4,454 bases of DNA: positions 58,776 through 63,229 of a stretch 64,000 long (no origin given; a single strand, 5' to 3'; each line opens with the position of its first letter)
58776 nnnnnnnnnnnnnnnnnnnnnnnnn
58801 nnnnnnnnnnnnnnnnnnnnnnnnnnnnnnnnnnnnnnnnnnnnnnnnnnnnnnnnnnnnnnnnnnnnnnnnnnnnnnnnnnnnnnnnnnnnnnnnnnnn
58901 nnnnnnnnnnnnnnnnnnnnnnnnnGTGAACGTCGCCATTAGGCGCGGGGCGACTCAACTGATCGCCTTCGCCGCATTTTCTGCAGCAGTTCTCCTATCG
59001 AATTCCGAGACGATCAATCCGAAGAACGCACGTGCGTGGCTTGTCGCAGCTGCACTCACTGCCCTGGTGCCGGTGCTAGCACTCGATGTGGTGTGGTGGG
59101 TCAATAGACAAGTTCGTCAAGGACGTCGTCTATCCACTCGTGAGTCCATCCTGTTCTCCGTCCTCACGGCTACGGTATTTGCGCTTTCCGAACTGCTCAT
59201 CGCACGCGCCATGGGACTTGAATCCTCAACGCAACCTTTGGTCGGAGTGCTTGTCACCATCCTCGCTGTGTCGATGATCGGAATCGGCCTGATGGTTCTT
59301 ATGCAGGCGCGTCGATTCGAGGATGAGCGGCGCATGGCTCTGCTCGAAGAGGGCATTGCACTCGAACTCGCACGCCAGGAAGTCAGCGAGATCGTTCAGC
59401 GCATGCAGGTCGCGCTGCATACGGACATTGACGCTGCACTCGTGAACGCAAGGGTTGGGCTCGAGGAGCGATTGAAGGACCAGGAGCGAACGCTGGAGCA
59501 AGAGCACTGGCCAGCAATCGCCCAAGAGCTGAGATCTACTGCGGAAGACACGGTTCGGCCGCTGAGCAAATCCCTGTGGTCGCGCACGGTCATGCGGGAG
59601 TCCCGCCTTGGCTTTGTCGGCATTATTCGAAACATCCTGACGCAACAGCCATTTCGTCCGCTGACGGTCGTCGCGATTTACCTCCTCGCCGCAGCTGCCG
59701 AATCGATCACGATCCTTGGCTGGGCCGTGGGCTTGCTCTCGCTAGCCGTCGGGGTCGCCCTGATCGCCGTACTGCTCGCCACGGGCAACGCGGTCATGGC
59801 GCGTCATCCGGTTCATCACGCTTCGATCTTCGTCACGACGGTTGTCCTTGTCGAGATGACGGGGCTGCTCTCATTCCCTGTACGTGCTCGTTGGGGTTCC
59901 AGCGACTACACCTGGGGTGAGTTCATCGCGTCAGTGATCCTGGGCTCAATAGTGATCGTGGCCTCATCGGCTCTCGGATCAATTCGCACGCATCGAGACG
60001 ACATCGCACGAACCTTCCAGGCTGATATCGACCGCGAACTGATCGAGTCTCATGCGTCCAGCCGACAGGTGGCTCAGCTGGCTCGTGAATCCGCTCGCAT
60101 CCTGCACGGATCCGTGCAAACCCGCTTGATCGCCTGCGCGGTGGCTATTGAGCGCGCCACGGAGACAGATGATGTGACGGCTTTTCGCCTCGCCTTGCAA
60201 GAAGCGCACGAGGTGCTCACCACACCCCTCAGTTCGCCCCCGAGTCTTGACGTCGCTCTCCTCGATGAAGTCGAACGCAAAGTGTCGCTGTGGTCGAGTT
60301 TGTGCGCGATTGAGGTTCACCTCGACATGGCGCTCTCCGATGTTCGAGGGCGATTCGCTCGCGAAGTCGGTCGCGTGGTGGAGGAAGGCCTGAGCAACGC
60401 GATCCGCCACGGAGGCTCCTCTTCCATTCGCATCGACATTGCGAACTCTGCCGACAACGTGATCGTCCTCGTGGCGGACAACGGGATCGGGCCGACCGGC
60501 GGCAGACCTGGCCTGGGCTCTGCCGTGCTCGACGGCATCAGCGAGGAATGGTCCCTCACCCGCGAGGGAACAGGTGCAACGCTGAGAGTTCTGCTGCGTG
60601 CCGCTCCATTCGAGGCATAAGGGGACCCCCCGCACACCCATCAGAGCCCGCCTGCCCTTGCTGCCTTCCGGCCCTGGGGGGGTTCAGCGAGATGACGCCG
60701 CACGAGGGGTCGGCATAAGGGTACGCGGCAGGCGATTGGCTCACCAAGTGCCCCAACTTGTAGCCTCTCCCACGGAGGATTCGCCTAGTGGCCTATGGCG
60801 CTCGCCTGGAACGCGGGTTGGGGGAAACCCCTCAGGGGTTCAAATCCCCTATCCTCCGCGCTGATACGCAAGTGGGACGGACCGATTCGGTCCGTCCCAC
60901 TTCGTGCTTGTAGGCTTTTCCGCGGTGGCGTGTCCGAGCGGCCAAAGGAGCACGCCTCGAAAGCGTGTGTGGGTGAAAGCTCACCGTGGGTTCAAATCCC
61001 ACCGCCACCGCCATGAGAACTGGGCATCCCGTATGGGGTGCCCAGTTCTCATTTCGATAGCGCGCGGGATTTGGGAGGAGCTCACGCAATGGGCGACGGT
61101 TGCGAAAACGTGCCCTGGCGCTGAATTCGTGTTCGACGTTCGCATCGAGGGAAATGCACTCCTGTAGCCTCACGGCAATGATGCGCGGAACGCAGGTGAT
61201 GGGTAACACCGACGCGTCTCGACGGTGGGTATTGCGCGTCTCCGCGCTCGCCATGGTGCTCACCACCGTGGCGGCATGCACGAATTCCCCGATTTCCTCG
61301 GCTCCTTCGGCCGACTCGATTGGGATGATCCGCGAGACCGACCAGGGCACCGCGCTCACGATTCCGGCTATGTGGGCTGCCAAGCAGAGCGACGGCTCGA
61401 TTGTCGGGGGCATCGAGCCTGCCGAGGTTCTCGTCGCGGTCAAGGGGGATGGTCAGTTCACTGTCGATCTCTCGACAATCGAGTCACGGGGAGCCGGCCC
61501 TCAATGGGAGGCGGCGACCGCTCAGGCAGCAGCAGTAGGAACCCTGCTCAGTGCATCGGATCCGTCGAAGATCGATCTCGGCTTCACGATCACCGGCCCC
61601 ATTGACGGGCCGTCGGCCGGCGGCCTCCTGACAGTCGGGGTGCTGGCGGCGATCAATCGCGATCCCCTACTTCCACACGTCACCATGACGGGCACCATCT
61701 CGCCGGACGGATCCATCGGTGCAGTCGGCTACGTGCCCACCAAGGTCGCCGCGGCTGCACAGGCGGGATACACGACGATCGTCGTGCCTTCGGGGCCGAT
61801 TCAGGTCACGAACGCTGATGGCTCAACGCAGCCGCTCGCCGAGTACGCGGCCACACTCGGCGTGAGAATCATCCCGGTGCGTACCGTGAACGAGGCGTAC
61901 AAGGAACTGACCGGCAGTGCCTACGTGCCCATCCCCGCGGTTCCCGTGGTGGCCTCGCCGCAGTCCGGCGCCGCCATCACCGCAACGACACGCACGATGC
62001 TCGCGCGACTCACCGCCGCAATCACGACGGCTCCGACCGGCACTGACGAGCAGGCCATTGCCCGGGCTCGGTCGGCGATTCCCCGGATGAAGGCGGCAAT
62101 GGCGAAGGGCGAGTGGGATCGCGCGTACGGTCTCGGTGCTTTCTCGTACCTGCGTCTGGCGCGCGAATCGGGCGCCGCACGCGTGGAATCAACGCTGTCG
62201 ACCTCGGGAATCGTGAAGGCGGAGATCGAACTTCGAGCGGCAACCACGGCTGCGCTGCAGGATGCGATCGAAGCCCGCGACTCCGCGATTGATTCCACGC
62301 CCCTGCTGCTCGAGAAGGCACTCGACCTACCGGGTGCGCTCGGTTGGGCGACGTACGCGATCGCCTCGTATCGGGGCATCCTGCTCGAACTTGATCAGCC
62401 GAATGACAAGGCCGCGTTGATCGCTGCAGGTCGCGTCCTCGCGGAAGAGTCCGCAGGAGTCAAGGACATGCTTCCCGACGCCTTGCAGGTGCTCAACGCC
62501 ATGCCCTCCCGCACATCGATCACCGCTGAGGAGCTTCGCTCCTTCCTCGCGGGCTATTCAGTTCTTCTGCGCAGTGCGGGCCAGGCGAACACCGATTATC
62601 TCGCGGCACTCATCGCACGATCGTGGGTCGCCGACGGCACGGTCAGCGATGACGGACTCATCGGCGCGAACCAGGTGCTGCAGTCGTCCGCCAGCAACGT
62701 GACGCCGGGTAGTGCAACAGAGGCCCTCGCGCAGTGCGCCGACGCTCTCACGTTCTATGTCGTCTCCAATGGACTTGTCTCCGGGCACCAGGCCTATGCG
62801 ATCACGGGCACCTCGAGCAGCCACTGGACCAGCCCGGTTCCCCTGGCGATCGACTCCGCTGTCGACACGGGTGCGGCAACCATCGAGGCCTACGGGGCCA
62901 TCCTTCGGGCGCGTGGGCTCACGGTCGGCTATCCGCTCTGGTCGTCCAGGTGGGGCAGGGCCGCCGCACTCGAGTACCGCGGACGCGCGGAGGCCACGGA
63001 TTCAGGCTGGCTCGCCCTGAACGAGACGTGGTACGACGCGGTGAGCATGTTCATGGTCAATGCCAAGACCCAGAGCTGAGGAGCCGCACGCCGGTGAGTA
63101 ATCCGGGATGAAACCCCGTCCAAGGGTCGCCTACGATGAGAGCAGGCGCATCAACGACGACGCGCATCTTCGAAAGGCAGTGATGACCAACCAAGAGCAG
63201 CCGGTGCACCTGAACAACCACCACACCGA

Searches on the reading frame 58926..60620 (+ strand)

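Call 35: search_protein_families(library=pfam, proteins=[window:58926-60620:+], max_evalue=0.0001)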
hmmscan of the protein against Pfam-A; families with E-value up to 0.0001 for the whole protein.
window:58926-60620:+ (564 aa): 1 family
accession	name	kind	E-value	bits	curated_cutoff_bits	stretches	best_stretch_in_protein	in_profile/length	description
PF02518.31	HATPase_c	-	4.3e-05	24.4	26.4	1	480-524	5-50/111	Histidine kinase-, DNA gyrase B-, and HSP90-like ATPase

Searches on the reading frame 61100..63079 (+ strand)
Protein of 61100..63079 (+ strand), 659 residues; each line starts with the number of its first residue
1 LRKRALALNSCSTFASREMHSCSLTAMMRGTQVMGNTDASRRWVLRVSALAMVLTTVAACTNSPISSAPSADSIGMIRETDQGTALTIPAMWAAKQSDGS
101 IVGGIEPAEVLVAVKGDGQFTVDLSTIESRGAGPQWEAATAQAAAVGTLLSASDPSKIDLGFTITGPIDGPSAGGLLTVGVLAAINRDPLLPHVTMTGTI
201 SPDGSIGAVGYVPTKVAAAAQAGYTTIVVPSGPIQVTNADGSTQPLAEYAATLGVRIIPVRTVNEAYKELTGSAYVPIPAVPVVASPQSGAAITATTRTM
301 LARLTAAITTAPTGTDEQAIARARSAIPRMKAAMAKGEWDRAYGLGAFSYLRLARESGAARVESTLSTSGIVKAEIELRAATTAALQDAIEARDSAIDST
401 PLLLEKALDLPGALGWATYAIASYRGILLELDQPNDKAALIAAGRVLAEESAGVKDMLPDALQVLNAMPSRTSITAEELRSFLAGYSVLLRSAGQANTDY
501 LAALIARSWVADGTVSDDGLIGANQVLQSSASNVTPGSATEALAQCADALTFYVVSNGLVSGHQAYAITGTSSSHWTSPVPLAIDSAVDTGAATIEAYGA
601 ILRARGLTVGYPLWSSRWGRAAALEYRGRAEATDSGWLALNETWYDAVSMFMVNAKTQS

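Call 65: search_protein_families(library=pfam, proteins=[window:61100-63079:+], max_evalue=0.01)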
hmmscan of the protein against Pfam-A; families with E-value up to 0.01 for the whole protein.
window:61100-63079:+ (659 aa): 1 family
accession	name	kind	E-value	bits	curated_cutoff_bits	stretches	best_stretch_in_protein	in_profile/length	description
PF05362.19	Lon_C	-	2.3e-08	34.3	21.1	1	167-231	106-170/205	Lon protease (S16) C-terminal proteolytic domain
